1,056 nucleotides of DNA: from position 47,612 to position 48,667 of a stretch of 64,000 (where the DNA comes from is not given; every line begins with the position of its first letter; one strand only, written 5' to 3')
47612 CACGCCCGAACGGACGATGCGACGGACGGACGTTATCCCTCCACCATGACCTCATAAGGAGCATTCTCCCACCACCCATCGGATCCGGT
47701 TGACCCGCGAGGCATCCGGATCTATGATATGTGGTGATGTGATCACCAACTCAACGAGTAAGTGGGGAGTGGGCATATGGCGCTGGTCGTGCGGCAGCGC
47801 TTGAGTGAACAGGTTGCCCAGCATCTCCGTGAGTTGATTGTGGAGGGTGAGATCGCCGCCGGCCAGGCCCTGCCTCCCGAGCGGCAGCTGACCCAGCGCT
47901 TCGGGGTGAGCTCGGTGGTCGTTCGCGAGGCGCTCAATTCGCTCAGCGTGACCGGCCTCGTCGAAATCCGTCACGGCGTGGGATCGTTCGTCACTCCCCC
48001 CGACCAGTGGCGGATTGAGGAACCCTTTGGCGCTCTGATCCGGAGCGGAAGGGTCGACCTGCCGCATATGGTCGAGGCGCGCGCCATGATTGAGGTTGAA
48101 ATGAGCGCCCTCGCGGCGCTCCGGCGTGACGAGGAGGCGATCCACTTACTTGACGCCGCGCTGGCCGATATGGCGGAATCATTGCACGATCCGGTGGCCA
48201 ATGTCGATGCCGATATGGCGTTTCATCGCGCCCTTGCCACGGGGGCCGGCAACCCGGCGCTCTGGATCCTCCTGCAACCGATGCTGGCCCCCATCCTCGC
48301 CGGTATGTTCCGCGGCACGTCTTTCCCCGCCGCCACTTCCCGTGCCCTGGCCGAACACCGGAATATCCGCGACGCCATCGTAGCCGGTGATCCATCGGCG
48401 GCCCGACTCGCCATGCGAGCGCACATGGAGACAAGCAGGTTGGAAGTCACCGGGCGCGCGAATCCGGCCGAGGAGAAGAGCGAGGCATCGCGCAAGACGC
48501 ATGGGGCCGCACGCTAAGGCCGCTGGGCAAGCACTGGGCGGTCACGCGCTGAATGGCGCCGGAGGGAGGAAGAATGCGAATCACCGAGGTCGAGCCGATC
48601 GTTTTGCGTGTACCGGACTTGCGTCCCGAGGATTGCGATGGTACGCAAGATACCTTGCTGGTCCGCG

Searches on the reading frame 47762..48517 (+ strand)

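Call 74: search_protein_families(library=pfam, proteins=[window:47762-48517:+], max_evalue=0.00001)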
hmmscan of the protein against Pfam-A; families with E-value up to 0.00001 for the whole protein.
window:47762-48517:+ (251 aa): 2 families
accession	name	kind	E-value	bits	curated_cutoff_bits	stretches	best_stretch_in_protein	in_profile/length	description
PF07729.17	FCD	-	3.8e-23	82.7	24.3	1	103-223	2-124/125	FCD domain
PF00392.27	GntR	-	1.6e-22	79.3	27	1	14-77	1-64/64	Bacterial regulatory proteins, gntR family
